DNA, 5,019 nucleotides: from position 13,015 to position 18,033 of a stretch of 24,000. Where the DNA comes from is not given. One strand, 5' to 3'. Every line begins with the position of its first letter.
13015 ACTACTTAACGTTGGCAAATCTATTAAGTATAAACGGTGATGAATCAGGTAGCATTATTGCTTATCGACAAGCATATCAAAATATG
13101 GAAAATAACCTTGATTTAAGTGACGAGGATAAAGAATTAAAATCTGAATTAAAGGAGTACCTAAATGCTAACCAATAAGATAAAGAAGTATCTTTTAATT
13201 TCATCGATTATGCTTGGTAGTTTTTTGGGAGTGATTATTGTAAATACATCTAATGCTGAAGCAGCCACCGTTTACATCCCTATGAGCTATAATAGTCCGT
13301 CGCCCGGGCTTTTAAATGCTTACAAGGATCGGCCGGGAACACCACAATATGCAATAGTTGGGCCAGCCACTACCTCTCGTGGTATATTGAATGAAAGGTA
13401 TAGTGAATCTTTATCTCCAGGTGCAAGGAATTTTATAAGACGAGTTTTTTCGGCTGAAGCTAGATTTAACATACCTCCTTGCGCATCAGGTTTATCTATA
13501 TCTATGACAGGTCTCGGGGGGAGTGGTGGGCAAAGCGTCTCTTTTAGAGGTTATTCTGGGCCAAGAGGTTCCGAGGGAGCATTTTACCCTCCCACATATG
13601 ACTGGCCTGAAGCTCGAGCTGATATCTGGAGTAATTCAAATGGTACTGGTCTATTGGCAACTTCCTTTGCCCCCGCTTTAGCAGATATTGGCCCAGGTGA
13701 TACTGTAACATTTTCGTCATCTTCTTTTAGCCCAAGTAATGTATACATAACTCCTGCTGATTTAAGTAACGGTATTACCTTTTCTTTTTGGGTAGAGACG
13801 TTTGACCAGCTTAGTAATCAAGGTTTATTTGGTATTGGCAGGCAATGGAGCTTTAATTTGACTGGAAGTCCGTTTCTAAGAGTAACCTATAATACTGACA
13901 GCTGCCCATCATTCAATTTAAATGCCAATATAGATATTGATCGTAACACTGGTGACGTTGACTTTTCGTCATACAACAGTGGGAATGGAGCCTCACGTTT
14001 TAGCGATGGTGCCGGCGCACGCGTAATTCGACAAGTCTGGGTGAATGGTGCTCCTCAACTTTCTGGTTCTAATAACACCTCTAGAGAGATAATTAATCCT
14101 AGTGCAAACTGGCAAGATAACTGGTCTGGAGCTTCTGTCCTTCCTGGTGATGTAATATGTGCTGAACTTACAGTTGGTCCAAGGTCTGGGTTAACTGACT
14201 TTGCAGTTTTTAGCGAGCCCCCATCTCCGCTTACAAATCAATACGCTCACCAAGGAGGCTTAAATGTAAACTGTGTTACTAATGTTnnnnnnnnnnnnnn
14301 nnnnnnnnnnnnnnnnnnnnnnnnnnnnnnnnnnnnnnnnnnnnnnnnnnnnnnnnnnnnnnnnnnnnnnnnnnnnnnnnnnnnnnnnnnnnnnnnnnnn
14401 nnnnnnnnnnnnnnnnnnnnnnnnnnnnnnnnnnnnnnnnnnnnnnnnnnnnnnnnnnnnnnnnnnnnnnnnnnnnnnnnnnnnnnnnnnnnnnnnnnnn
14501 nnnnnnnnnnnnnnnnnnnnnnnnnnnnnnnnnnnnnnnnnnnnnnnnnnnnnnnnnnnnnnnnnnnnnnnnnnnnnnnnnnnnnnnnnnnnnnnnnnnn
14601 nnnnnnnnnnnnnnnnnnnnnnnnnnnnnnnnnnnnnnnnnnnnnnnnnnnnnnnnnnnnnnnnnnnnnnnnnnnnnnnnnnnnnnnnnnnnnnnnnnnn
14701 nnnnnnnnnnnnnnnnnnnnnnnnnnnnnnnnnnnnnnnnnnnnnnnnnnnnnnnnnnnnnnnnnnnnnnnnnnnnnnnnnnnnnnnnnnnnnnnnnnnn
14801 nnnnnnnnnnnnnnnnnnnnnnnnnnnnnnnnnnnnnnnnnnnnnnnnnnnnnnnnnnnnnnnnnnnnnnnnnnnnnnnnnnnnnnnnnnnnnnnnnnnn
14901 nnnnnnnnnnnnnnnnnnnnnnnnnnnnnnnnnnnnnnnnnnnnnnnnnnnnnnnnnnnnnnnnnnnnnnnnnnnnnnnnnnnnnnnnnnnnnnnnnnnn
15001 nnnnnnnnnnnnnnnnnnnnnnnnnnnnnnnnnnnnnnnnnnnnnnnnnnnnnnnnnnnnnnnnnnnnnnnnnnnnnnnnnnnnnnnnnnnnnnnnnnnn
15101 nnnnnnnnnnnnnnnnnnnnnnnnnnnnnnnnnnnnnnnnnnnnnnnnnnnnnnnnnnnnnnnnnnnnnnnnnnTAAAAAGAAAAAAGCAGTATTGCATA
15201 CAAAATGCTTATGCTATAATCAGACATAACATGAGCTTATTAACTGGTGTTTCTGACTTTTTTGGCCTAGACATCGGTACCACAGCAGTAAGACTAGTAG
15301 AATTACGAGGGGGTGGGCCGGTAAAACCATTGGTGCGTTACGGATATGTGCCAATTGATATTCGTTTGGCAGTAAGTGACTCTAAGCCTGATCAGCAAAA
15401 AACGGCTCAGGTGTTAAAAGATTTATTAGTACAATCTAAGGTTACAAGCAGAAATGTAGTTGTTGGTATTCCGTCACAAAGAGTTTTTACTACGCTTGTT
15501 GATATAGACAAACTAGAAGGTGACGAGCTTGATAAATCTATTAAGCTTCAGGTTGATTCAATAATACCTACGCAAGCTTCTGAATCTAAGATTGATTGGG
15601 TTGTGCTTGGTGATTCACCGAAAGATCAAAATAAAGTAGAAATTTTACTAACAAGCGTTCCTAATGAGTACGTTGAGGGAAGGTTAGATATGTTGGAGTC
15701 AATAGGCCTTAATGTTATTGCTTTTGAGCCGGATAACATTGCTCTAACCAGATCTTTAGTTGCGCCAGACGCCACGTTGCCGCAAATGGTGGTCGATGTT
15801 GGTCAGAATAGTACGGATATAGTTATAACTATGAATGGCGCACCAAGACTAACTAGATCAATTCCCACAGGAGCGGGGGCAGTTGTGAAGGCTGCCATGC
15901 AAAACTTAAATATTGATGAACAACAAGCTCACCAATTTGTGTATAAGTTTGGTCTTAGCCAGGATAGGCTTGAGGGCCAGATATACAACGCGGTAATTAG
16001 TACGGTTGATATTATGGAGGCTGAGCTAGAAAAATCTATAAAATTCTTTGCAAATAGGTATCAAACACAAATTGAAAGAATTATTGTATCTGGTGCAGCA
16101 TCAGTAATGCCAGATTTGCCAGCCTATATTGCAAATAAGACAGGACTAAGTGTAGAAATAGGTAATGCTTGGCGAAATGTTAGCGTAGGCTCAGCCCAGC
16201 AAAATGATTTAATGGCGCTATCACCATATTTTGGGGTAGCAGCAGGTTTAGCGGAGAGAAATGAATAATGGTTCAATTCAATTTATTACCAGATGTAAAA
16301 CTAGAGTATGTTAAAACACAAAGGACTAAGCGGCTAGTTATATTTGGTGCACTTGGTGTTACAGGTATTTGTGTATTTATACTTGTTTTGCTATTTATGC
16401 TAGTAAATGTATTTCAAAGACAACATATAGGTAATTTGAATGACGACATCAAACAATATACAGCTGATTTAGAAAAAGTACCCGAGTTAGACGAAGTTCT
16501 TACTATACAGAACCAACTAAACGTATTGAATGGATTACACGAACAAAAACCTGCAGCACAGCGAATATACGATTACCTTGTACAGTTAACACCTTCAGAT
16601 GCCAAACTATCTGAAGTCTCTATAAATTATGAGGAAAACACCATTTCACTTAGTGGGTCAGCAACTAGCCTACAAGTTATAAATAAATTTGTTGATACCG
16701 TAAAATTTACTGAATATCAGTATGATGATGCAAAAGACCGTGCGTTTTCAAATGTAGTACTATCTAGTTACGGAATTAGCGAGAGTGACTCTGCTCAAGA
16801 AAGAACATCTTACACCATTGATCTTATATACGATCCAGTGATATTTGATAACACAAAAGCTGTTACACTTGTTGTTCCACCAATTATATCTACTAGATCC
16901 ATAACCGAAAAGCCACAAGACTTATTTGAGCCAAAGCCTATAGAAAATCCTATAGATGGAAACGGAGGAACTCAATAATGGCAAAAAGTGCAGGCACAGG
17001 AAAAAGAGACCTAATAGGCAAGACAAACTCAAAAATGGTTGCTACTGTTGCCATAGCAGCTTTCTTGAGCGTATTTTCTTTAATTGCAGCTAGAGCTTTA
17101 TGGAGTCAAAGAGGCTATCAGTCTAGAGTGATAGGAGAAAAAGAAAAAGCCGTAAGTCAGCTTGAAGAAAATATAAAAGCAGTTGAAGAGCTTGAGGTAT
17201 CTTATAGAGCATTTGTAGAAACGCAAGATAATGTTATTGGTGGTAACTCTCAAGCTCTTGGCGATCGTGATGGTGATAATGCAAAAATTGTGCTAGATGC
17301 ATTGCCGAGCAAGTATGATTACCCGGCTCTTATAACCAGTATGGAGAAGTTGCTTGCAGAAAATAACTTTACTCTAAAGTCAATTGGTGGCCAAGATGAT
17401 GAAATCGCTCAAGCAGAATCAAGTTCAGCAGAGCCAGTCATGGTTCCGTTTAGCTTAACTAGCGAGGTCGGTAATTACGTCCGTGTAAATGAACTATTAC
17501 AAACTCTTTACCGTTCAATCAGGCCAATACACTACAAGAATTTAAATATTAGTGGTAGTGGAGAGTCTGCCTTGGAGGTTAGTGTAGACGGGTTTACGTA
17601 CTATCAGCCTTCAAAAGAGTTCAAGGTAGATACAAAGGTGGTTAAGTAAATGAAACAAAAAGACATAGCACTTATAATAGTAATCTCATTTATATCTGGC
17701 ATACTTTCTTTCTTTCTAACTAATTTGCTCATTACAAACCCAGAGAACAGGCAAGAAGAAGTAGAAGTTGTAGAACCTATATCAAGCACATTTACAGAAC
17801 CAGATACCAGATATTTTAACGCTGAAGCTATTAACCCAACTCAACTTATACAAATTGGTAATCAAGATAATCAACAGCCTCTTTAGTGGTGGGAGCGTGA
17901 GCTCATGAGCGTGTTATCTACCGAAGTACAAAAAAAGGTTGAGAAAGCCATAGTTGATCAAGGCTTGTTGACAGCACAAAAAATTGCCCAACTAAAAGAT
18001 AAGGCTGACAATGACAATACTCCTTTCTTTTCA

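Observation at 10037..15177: Tandem two-gene modules (small membrane anchor plus roughly 700 aa secreted protein) directly upstream of the type IV pilus operon: candidate alternative pilus-associated adhesins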

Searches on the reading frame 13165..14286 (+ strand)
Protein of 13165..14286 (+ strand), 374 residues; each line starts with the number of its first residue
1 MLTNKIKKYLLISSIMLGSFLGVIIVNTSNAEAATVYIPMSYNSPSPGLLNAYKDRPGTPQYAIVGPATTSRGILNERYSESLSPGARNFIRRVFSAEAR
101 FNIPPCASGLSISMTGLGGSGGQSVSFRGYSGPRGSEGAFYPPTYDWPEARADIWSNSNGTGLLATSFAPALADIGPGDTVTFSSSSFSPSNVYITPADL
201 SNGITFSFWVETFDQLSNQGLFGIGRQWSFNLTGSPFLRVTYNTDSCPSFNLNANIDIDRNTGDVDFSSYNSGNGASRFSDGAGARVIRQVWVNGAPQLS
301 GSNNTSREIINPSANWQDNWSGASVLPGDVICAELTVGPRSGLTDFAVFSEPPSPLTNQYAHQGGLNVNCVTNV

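Call 95: search_solved_structures(query=window:13165-14286:+, max_evalue=5)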
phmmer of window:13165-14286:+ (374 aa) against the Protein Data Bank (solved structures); distinct sequences matched with E-value up to 5: 0.

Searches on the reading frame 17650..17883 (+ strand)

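Call 8: search_protein_families(library=pfam, proteins=[window:17650-17883:+], max_evalue=1)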
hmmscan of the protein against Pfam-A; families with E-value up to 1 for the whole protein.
window:17650-17883:+ (78 aa): 0 families

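Call 20: search_protein_families(library=ncbifam, proteins=[window:17650-17883:+], max_evalue=1)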
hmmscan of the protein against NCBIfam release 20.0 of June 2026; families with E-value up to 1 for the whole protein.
window:17650-17883:+ (78 aa): 1 family
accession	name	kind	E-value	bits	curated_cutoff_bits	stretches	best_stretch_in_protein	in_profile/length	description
NF047685.1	TeichurnBiosyTuaF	equivalog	0.17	11.6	340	0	32-58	111-137/225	teichuronic acid biosynthesis protein TuaF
